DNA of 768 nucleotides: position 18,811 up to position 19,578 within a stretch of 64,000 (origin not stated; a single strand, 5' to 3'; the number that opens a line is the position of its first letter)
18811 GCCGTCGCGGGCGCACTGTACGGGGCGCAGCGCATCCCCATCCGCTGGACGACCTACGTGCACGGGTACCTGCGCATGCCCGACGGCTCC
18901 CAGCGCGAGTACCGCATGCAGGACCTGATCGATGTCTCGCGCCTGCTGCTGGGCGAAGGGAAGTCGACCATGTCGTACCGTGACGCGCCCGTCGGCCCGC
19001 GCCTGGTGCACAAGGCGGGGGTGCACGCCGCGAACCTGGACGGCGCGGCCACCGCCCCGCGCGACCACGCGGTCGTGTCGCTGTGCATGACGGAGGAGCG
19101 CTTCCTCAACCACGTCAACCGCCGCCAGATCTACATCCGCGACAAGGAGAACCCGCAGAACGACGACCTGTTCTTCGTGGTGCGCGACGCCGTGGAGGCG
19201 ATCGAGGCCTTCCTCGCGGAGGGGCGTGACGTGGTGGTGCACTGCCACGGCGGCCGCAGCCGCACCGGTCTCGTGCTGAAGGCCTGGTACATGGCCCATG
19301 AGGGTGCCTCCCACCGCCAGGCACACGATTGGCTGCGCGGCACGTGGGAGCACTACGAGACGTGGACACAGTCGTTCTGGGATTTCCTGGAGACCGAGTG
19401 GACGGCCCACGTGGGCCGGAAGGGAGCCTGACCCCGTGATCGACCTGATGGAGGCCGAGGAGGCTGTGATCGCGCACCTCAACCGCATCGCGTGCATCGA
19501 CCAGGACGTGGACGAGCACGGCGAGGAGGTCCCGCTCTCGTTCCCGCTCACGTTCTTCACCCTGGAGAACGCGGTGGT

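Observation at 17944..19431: Unusual domain fusion: catalytically intact ARH domain plus CX5R phosphatase in one polypeptide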

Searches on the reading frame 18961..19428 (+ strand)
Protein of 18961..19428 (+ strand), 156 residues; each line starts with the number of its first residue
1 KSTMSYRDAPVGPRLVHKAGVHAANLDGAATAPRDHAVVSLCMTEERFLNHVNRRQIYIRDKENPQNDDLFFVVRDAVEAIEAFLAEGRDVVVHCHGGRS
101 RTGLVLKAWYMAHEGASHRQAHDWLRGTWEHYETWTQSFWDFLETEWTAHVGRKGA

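Call 15: search_solved_structures(query=window:18979-19428:+, max_evalue=1, show_alignments=3)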
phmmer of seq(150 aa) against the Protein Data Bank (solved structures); distinct sequences matched with E-value up to 1: 53.
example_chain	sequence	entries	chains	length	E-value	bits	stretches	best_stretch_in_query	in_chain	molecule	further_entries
9e9l_A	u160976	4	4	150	1.3e-05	28.6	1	71-120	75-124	ShufPTP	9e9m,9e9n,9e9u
5z59_A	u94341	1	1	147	8.2e-05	25.9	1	72-116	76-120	Protein-tyrosine phosphatase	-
5z5a_A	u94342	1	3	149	8.4e-05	25.9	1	72-116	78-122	Protein-tyrosine phosphatase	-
8otz_k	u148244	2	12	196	0.00015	25.1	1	32-124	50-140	Dual specificity phosphatase 21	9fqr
2hcm_A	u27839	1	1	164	0.00016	25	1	58-122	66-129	Dual specificity protein phosphatase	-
2esb_A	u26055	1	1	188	0.0004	23.7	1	44-123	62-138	Dual specificity protein phosphatase 18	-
5z5b_A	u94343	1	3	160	0.00068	23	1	72-116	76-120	Protein-tyrosine phosphatase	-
3og3_A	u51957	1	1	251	0.00072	22.9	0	68-108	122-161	Imidazole glycerol phosphate synthase subunit hisF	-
5y16_A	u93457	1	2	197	0.00085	22.6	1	56-136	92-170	Dual specificity phosphatase 28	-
2w6r_A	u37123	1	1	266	0.0019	21.5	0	71-108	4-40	IMIDAZOLE GLYCEROL PHOSPHATE SYNTHASE SUBUNIT HISF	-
8i7o_J2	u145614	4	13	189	0.0035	20.6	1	40-135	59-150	Dual specificity phosphatase 21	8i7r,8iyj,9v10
3v0i_A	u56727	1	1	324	0.0044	20.3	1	38-106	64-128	Voltage-sensor containing phosphatase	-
3awe_A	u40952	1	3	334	0.0046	20.3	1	38-106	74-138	Voltage-sensor containing phosphatase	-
3awf_A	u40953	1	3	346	0.0047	20.2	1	38-106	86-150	Voltage-sensor containing phosphatase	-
4fx7_A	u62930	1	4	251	0.0051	20.1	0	70-108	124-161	Imidazole glycerol phosphate synthase subunit HisF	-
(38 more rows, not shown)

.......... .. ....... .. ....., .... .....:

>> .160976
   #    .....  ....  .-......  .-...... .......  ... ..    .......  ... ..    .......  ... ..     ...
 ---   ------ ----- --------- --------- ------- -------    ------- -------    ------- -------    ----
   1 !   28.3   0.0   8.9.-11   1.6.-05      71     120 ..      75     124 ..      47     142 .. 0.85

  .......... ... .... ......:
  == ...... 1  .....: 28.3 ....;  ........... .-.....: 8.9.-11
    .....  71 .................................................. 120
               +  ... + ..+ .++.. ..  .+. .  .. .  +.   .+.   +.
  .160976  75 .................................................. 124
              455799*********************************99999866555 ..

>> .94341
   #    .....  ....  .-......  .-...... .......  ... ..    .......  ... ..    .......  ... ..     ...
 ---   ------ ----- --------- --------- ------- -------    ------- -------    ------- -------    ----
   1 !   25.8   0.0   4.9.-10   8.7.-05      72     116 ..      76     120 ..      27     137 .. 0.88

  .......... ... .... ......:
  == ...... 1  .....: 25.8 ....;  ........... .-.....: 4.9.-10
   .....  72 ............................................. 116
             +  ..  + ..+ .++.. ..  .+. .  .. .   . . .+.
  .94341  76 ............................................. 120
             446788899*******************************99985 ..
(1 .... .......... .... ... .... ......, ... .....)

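Call 43: search_protein_representatives(protein=window:18961-19428:+)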
Query: 156 residues. Proteins with E-value up to 0.001 (for the whole library): 248; up to 1e-10: 97; up to 1e-30: 20. The best 150 are listed.
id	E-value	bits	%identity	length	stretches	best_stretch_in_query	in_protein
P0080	2.3e-53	196.8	58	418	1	4-153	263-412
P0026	6.2e-52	192.2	58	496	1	5-151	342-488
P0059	8.6e-50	185.2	59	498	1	8-151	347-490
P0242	9.4e-41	155.8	55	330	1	6-148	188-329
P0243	9.7e-41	155.8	55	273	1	9-152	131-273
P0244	2.9e-39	150.9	54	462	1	9-148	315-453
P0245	6.1e-38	146.7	52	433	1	4-147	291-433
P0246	1.2e-37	145.7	53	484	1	6-148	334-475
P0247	1.6e-36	142.0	55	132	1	22-145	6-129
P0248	1.9e-35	138.5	62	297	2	89-151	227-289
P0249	7.4e-35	136.6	51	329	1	11-148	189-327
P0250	6.0e-34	133.7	49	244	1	8-148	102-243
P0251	1.9e-33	132.0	52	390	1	8-148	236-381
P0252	5.0e-33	130.7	49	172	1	12-148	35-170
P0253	6.0e-33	130.4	55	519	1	10-145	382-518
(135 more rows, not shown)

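Call 46: search_protein_families(library=pfam, alignment_id=A4, max_evalue=0.001)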
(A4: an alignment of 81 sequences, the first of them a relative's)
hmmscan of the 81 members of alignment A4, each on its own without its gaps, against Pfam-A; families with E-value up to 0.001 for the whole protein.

A. member 1, P0242 (330 aa): 3 families
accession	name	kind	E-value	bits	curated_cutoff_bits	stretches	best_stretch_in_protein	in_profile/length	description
PF03747.19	ADP_ribosyl_GH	-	1.8e-29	103.7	26.2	1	1-148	127-287/287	ADP-ribosylglycohydrolase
PF00782.25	DSPc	-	2.2e-08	34.4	33.5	1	255-311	59-115/133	Dual specificity phosphatase, catalytic domain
PF22785.1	Tc-R-P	-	1.4e-07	32.5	27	1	254-293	64-103/106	Polymorphic toxin system, DSP-PTPase phosphatase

B. families by the number of members that match (of 81 scanned): 16 families
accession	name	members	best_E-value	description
PF00782.25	DSPc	81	2.4e-60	Dual specificity phosphatase, catalytic domain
PF22785.1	Tc-R-P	68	3.6e-60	Polymorphic toxin system, DSP-PTPase phosphatase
PF03747.19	ADP_ribosyl_GH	43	3.1e-67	ADP-ribosylglycohydrolase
PF22784.1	PTP-SAK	31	1.6e-70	Swiss Army Knife protein, DSP-PTPase phosphatase domain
PF00102.32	Y_phosphatase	9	9.7e-20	Protein-tyrosine phosphatase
PF14566.11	PTPlike_phytase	8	8.1e-30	Inositol hexakisphosphate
PF13350.11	Y_phosphatase3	8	1.7e-14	Tyrosine phosphatase family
PF22741.1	PTP-NADK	7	1.1e-42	DSP-PTPase phosphatase fused to NAD+ Kinase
PF05706.17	CDKN3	6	4.5e-35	Cyclin-dependent kinase inhibitor 3 (CDKN3)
PF03162.18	Y_phosphatase2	6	1.8e-14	Tyrosine phosphatase family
PF04179.17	Init_tRNA_PT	2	1.4e-11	Rit1 DUSP-like domain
PF01878.24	EVE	1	6.9e-10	EVE domain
PF04471.18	Mrr_cat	1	4.2e-05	Restriction endonuclease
PF20274.4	cREC_REC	1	0.00078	Cyclic-phosphate processing Receiver domain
PF05402.18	PqqD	1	0.00092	Coenzyme PQQ synthesis protein D (PqqD)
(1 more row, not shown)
